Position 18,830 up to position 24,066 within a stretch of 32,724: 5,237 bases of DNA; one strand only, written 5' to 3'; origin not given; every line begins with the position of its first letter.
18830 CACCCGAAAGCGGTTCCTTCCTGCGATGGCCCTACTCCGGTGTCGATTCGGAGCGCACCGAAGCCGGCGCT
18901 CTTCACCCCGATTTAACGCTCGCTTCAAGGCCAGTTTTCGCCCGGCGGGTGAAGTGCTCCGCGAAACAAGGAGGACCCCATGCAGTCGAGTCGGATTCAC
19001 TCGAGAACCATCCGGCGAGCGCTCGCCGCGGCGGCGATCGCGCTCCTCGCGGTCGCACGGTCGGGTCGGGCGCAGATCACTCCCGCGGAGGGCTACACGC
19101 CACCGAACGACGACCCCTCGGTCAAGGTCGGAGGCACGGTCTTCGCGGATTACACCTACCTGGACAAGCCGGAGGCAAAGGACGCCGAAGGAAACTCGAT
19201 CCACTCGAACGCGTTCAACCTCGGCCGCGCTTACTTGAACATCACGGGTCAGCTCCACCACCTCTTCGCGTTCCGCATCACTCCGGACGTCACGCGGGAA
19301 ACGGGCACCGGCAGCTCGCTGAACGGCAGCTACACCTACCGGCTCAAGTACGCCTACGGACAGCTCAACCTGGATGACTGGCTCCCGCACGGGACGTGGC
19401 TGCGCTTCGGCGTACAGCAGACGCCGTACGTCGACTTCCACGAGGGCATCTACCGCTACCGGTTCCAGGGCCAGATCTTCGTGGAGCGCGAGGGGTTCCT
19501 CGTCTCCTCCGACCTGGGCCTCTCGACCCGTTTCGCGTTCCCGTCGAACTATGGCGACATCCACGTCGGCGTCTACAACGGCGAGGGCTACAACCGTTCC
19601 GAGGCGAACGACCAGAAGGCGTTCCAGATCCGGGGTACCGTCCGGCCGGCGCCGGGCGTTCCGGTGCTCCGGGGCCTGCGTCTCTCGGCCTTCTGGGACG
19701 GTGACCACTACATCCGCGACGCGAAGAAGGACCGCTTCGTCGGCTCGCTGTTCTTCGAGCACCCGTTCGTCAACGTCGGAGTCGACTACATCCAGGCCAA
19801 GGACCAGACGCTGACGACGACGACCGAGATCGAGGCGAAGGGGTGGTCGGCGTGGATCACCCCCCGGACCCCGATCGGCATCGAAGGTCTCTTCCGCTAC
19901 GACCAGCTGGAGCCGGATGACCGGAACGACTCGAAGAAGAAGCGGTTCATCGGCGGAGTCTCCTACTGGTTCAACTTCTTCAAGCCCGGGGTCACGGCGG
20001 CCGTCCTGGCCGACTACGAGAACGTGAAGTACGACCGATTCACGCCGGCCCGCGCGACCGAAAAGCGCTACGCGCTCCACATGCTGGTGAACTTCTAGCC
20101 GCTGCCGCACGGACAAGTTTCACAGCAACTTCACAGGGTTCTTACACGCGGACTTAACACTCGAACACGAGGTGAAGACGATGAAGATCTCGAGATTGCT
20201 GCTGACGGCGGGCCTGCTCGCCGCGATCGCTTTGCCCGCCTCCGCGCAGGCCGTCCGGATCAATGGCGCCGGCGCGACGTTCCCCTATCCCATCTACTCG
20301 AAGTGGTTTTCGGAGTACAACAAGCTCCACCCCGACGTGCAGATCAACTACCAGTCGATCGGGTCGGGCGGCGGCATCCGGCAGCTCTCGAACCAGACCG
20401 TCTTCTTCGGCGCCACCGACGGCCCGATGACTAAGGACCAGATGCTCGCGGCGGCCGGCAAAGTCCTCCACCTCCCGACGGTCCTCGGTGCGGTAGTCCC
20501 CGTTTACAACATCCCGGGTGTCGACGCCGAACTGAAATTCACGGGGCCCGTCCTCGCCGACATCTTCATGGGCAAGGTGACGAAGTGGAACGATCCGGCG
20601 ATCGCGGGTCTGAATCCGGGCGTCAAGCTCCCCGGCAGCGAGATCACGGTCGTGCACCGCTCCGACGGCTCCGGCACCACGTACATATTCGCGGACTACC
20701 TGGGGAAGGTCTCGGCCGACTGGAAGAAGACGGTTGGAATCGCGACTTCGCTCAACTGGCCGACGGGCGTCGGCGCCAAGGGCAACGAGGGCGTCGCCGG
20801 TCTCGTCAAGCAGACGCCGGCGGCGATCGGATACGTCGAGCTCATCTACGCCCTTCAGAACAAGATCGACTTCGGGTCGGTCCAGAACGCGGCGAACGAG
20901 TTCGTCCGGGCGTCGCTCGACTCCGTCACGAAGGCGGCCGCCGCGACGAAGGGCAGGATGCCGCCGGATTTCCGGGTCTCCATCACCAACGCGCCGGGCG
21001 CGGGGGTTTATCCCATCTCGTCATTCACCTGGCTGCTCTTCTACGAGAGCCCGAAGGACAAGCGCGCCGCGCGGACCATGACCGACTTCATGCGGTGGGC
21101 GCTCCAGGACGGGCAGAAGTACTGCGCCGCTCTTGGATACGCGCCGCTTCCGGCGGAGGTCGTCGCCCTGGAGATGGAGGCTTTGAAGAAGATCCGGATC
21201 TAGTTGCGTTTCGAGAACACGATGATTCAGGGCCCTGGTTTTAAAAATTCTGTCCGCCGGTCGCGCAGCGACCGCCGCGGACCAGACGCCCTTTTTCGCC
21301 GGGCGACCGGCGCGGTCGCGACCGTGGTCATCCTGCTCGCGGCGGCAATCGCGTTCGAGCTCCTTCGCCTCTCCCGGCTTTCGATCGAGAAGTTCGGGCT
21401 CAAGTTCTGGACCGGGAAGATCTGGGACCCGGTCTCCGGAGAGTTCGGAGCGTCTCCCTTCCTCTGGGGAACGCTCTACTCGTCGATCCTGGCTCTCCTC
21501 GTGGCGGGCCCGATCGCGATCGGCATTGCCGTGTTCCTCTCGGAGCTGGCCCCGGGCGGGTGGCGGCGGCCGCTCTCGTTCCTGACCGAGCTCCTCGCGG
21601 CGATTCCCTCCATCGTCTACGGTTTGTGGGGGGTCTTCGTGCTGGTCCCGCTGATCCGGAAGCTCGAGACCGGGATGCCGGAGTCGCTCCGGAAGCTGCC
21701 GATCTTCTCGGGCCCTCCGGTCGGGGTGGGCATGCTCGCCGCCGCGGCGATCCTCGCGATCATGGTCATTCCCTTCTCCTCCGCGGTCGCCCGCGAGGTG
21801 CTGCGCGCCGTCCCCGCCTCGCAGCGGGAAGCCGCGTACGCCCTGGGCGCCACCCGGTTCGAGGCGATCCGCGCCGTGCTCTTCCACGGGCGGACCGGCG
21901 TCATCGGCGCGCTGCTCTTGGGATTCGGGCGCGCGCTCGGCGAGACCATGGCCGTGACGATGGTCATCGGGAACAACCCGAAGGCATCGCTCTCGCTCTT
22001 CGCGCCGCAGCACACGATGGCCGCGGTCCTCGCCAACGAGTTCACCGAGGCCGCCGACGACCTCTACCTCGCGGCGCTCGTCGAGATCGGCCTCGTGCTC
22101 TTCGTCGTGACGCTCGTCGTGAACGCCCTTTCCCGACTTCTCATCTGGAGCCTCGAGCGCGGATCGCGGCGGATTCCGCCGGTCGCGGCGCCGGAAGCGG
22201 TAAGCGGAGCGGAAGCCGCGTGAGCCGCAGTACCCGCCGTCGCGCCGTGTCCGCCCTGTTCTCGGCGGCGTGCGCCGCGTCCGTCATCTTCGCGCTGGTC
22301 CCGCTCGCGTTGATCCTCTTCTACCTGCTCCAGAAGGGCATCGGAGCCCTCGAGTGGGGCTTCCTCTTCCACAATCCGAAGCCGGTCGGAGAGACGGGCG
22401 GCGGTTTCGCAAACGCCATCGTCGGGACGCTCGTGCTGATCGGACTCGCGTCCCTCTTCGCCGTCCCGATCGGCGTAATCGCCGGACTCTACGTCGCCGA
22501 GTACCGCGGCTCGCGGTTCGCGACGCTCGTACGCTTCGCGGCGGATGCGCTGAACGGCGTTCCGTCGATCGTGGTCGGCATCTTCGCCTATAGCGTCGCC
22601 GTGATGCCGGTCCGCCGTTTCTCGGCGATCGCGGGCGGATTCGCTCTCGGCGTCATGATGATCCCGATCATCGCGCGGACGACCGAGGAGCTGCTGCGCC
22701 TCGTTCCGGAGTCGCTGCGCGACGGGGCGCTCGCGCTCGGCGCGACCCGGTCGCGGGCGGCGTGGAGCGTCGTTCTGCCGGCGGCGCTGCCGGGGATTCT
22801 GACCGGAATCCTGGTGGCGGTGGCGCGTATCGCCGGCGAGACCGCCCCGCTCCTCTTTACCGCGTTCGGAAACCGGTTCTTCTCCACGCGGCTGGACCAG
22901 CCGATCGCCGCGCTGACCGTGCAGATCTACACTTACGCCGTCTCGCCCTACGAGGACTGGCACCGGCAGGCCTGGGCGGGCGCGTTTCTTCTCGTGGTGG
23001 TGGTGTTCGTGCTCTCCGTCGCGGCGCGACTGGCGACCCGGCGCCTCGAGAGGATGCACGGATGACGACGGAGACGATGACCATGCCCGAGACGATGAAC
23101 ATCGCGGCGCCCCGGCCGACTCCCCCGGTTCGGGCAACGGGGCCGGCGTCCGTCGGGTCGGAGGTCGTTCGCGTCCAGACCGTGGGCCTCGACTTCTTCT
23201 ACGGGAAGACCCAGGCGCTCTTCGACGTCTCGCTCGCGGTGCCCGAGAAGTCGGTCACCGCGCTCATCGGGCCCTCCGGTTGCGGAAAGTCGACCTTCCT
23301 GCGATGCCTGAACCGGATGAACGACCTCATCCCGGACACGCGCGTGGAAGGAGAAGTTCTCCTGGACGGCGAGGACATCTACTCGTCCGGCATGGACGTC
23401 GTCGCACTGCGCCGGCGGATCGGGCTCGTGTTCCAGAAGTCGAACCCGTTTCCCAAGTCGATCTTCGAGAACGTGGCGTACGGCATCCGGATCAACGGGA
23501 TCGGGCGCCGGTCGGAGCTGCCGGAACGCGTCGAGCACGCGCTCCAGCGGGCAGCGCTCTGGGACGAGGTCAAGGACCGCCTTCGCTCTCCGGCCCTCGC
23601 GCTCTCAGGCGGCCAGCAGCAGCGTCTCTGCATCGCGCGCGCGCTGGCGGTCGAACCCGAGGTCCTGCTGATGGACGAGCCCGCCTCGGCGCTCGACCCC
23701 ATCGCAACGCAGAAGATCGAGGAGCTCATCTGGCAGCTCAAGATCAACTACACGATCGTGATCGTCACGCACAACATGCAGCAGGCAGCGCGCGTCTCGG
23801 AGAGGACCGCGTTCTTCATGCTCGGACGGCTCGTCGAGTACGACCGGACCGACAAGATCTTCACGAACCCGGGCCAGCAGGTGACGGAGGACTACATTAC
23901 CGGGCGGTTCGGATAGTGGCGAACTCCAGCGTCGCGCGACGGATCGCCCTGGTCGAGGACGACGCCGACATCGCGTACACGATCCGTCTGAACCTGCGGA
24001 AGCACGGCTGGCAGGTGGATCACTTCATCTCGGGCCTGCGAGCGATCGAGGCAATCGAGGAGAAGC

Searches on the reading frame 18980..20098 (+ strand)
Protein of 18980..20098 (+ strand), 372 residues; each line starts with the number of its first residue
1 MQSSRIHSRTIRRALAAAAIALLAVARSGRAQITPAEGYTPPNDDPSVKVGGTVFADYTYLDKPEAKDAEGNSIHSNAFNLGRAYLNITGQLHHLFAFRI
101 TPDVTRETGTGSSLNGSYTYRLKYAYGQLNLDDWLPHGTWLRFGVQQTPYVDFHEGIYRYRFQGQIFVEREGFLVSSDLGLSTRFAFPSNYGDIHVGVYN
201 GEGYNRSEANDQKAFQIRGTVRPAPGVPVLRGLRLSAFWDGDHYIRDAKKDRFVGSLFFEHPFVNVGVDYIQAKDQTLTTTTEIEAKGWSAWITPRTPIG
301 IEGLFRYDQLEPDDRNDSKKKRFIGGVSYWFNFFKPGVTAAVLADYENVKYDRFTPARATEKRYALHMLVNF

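Call 9: search_protein_families(library=pfam, proteins=[window:18980-20098:+], max_evalue=0.001)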
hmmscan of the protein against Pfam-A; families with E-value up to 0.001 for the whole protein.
window:18980-20098:+ (372 aa): 1 family
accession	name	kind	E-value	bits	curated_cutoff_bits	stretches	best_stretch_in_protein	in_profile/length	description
PF07396.17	Porin_O_P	-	3e-05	23.9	20.9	1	48-224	1-168/370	Phosphate-selective porin O and P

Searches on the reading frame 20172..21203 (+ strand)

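Call 10: search_protein_families(library=pfam, proteins=[window:20172-21203:+], max_evalue=0.001)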
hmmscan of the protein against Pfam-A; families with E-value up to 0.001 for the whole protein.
window:20172-21203:+ (343 aa): 3 families
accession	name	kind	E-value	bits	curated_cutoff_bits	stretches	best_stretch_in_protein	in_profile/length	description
PF12849.12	PBP_like_2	-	2e-40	139.7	27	1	24-312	4-265/267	PBP superfamily domain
PF01547.30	SBP_bac_1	-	5.3e-22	79.6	26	1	34-315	7-305/307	Bacterial extracellular solute-binding protein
PF12727.12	PBP_like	-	3.1e-06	26.9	27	0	153-241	89-170/193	PBP superfamily domain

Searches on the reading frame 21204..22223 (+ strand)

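Call 10: search_protein_families(library=pfam, proteins=[window:21204-22223:+], max_evalue=0.001)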
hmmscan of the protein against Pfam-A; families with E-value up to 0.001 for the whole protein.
window:21204-22223:+ (339 aa): 1 family
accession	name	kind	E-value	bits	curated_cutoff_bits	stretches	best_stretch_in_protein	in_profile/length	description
PF00528.27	BPD_transp_1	-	1.4e-12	48.1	26.4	1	107-313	3-178/184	Binding-protein-dependent transport system inner membrane component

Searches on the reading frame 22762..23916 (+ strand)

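Call 10: search_protein_families(library=pfam, proteins=[window:22762-23916:+], max_evalue=0.001)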
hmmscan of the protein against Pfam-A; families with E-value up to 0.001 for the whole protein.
window:22762-23916:+ (384 aa): 5 families
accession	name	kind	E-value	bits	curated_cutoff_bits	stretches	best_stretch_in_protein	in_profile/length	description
PF00005.33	ABC_tran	-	1.4e-31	110.3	25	1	154-308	2-136/137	ABC transporter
PF13304.12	AAA_21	-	5.8e-12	46.7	27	2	242-339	198-300/304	AAA domain, putative AbiEii toxin, Type IV TA system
PF02463.25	SMC_N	-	1.2e-07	31.8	40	1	162-349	23-209/220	RecF/RecN/SMC N terminal domain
PF13401.12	AAA_22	-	0.00019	22.2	27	1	163-266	5-84/130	AAA domain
PF20703.3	nSTAND1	-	0.0004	20.6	27.1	1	144-182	14-52/379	Novel STAND NTPase 1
